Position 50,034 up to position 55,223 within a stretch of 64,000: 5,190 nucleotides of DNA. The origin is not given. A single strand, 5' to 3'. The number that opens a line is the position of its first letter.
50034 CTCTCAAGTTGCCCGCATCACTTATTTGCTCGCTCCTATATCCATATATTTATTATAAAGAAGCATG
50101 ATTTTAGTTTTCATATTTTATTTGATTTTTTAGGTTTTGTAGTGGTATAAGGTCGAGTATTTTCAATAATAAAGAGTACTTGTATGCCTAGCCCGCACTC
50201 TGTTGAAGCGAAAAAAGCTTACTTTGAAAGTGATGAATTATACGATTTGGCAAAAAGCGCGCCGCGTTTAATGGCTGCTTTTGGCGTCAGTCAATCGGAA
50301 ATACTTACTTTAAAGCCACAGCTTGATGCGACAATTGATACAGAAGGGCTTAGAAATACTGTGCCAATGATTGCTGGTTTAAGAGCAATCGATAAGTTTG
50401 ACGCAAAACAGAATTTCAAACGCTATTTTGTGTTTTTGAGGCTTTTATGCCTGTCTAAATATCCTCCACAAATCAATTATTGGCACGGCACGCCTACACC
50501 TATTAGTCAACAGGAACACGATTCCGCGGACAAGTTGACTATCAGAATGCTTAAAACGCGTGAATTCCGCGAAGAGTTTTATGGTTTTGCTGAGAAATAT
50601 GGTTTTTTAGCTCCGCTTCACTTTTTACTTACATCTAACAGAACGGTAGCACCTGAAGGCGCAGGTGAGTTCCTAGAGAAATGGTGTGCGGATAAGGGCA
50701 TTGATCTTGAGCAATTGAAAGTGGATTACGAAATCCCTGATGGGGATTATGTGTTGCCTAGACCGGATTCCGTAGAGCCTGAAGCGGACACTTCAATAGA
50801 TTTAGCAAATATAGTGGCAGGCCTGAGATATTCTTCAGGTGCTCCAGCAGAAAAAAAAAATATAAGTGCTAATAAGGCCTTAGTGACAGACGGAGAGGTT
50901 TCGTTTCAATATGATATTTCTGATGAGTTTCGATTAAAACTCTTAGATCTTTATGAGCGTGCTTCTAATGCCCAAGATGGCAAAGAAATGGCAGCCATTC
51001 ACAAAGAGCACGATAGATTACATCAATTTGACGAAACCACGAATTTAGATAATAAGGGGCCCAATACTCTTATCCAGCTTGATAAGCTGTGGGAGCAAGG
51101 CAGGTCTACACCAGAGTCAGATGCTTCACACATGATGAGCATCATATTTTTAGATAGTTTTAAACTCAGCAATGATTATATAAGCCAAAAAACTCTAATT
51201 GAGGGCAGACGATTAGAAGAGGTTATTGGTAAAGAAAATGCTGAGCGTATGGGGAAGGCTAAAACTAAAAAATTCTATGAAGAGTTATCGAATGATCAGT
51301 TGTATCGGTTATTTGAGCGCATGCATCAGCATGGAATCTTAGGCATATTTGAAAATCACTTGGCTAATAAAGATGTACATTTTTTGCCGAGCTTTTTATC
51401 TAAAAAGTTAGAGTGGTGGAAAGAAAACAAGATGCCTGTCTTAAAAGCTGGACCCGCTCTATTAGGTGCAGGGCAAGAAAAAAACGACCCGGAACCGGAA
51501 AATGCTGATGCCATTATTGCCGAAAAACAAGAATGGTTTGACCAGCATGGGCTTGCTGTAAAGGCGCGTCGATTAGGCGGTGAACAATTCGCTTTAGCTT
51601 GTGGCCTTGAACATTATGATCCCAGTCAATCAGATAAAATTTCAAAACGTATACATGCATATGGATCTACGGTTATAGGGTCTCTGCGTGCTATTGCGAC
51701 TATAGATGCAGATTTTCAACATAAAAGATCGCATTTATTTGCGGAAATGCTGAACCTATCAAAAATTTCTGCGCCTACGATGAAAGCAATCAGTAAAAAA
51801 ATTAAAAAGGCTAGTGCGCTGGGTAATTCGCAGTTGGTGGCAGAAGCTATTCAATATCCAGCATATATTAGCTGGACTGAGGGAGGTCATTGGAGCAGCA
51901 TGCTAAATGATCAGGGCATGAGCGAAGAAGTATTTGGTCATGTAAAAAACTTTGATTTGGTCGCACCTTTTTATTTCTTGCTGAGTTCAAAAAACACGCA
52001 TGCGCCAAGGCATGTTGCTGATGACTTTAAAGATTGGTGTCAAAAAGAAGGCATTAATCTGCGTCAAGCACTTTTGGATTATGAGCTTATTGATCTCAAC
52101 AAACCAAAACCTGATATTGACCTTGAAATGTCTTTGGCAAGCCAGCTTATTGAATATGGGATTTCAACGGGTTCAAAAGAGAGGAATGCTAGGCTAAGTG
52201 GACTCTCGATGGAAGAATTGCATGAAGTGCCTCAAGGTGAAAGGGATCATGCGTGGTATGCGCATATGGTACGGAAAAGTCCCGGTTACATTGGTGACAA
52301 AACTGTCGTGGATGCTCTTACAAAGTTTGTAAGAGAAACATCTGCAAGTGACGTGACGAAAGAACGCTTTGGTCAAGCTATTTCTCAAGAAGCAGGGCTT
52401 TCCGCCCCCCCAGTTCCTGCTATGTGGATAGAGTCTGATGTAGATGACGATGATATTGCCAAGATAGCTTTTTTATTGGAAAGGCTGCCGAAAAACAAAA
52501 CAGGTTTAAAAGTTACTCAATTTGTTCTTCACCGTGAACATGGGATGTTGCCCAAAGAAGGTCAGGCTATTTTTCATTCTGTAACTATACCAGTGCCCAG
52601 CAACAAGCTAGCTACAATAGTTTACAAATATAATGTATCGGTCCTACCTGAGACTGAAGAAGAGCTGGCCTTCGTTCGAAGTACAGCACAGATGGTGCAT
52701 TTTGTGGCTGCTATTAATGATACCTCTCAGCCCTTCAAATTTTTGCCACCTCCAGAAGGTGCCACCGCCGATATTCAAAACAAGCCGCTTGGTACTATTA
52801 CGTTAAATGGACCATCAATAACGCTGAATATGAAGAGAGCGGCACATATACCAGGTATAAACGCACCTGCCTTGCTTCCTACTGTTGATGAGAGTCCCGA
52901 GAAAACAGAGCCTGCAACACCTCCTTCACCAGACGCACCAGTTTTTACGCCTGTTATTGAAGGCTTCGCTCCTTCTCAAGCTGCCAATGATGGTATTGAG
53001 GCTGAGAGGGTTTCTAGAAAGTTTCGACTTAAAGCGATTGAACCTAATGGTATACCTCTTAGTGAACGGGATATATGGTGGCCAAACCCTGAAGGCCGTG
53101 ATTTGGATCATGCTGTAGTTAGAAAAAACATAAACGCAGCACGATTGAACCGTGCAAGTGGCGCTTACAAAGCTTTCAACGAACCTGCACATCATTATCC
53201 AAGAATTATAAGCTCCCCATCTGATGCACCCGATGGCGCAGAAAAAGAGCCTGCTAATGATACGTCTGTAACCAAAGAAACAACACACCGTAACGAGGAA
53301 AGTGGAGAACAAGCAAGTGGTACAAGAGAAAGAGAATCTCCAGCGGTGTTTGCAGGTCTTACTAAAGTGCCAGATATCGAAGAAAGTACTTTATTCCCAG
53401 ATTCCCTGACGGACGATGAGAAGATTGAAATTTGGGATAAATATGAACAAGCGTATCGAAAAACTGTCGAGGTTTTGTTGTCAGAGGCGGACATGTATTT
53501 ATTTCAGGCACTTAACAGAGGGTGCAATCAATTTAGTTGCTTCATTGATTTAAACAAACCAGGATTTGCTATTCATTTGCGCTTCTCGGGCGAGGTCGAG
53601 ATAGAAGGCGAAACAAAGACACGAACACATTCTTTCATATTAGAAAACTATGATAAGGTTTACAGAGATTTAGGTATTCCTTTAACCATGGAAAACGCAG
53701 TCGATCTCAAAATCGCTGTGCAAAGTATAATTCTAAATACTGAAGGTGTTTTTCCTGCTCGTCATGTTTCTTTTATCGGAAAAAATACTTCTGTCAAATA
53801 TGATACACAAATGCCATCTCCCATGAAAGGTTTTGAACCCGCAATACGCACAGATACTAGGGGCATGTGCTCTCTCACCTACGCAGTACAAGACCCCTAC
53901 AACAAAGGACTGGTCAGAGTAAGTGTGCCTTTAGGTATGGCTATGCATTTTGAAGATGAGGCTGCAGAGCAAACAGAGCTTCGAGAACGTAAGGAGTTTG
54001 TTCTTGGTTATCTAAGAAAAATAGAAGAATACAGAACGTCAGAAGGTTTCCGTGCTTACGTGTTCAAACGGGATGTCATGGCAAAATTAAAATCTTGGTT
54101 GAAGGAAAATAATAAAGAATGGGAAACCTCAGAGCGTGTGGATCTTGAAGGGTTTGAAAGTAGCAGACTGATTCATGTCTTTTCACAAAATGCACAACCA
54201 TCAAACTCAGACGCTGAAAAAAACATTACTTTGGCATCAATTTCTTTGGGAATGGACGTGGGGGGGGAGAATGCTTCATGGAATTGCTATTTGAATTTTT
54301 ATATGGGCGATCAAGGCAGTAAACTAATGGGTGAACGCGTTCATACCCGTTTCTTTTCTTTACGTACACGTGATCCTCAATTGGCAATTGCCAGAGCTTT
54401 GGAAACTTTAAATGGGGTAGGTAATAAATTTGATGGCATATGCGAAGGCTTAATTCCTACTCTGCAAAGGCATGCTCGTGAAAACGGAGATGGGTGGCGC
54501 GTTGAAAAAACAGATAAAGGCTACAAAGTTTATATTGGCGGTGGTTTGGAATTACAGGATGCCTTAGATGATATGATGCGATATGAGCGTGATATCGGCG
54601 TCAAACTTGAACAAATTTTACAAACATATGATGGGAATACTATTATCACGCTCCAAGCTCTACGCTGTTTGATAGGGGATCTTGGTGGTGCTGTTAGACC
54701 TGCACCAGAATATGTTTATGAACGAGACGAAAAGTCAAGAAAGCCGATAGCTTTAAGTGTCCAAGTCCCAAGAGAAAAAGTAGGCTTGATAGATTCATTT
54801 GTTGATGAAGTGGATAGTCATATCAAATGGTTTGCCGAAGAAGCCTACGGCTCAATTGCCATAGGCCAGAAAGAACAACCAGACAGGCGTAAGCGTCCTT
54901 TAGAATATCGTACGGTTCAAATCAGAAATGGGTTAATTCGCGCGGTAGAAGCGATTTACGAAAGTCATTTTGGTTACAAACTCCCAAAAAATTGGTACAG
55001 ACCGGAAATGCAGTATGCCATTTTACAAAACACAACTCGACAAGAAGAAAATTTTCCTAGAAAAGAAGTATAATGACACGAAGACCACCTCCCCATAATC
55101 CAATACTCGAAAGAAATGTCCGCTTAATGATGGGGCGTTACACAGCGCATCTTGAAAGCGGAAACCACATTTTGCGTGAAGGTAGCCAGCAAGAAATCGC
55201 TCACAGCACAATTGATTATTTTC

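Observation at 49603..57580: Excisionase-type HTH, orphan 1,629-aa protein and translationally coupled SF2 helicase: candidate uncharacterised mobile-island system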

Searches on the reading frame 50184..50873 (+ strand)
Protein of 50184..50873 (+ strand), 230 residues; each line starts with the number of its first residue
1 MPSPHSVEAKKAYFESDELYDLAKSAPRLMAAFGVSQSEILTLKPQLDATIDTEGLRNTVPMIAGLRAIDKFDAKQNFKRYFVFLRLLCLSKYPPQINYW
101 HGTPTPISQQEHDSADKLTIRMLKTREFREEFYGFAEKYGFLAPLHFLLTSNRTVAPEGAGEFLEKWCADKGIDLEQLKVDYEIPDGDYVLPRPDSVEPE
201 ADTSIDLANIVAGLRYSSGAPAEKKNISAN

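Call 70: search_protein_families(library=pfam, proteins=[window:50184-50873:+], max_evalue=1)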
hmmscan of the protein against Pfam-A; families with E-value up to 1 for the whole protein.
window:50184-50873:+ (230 aa): 0 families

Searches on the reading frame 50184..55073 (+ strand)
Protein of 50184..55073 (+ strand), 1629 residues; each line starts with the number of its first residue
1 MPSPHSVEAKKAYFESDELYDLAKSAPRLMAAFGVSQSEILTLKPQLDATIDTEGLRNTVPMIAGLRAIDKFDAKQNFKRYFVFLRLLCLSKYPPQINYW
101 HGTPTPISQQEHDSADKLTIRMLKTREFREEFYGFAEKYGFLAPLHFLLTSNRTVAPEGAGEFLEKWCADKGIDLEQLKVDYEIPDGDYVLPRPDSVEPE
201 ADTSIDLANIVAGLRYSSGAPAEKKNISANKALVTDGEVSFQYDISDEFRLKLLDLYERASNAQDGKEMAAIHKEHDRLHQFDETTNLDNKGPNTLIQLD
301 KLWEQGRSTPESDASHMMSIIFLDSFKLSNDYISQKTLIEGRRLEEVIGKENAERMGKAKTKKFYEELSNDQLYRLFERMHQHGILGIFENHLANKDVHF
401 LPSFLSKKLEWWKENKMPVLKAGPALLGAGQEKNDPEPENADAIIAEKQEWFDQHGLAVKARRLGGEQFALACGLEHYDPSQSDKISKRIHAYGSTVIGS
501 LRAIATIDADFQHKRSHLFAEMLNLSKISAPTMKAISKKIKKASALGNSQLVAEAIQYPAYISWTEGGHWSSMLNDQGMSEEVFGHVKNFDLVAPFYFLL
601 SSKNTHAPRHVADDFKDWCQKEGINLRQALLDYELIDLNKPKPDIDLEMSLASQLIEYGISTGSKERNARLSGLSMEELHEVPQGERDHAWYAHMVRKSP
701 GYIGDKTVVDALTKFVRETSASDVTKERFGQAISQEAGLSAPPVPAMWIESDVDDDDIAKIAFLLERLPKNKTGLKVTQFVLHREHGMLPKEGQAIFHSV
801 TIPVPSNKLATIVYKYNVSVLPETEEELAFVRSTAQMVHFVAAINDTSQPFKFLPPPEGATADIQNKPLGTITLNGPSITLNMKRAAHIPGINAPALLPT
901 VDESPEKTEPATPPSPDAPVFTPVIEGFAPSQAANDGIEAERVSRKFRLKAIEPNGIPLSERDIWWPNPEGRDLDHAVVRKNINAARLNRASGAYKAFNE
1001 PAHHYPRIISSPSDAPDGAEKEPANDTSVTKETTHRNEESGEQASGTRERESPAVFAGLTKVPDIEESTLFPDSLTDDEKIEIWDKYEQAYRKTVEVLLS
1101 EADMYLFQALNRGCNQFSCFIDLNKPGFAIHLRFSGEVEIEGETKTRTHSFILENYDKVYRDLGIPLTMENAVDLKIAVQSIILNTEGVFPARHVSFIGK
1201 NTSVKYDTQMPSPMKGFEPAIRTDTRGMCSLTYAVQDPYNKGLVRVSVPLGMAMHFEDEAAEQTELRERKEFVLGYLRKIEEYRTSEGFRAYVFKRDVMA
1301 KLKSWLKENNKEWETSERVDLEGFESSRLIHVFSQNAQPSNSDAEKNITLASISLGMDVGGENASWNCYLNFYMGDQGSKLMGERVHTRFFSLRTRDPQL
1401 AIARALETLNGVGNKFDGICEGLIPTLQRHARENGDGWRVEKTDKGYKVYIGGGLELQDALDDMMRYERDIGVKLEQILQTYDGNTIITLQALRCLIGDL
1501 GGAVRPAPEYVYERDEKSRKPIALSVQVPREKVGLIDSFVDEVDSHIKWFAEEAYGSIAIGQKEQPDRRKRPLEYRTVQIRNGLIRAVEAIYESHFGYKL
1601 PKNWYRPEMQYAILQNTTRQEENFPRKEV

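Call 3: search_protein_families(library=pfam, proteins=[window:50184-55073:+], max_evalue=0.01)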
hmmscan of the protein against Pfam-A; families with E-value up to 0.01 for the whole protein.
window:50184-55073:+ (1629 aa): 0 families

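Call 5: search_protein_families(library=padloc, proteins=[window:50184-55073:+], max_evalue=0.01)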
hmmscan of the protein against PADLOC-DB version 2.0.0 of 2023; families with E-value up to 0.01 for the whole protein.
window:50184-55073:+ (1629 aa): 0 families

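Call 6: search_protein_families(library=ncbifam, proteins=[window:50184-55073:+], max_evalue=0.01)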
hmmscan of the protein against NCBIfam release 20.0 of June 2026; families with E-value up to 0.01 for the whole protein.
window:50184-55073:+ (1629 aa): 0 families

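Call 14: find_homologous_proteins(query=window:50184-55070:+)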
Query window:50184-55070:+ (1629 aa): 1 proteins with E <= 0.001 among 8000 candidates.
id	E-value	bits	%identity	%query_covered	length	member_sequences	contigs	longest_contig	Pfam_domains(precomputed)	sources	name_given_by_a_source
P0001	0.0e+0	3758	100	100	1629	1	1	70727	-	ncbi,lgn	-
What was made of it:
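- Tried and rejected: Word-indexed homology search with the whole giant protein found only itself (call 14).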

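Call 16: find_encoding_contigs(protein=P0001, flank=10000)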
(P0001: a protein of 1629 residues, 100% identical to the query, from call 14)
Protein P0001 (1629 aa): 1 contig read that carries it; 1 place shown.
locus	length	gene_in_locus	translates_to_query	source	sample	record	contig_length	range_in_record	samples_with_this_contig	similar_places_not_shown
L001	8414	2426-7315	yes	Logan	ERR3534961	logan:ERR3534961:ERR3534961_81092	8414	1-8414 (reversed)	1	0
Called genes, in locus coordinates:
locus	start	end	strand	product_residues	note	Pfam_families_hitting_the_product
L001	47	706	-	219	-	PF00691:OmpA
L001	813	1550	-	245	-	PF00072:Response_reg, PF00486:Trans_reg_C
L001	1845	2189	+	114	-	PF12728:HTH_17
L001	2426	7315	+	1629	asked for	-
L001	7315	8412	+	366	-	?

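Call 25: search_solved_structures(query=window:50184-55070:+, max_evalue=1)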
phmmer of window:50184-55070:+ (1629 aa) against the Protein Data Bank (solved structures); distinct sequences matched with E-value up to 1: 0.

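Call 31: list_cluster_members(proteins=[P0001, P0002, P0016, P0009])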
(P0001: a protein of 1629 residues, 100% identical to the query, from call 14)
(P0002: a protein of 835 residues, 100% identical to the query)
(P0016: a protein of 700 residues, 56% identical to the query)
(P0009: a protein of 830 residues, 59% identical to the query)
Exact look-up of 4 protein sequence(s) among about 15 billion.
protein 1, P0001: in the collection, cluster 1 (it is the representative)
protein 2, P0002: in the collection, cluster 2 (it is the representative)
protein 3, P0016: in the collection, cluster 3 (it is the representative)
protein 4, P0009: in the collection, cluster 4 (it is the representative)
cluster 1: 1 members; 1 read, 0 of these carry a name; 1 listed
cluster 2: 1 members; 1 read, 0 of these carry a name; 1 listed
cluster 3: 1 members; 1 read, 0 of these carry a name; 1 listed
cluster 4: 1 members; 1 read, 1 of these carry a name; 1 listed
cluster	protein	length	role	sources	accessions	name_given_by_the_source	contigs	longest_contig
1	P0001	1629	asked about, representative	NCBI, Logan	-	-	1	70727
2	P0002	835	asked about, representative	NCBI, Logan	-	-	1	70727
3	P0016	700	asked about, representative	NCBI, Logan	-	-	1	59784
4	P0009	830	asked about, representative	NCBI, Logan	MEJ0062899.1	MAG: DEAD/DEAH box helicase family protein [Alphaproteobacteria bacterium]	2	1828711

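Call 53: search_protein_families(library=phrogs, proteins=[window:50184-55073:+], max_evalue=0.01)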
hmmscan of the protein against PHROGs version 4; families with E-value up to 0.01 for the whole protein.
window:50184-55073:+ (1629 aa): 0 families

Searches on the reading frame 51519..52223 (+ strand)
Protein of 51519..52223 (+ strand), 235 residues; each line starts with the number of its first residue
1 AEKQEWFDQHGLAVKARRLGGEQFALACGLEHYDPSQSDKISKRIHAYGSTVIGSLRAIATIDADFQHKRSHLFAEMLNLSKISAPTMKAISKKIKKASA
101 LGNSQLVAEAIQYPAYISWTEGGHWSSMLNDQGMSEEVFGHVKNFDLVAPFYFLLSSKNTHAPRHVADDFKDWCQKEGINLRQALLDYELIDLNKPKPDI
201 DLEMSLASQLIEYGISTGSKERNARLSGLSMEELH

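Call 70: search_protein_families(library=pfam, proteins=[window:51519-52223:+], max_evalue=1)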
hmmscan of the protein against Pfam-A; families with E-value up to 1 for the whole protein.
window:51519-52223:+ (235 aa): 1 family
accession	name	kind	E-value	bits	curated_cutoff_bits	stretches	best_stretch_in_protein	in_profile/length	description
PF25322.2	RBD_SIN1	-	0.11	12.9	27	1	180-209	38-66/75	SIN1 Ras-binding domain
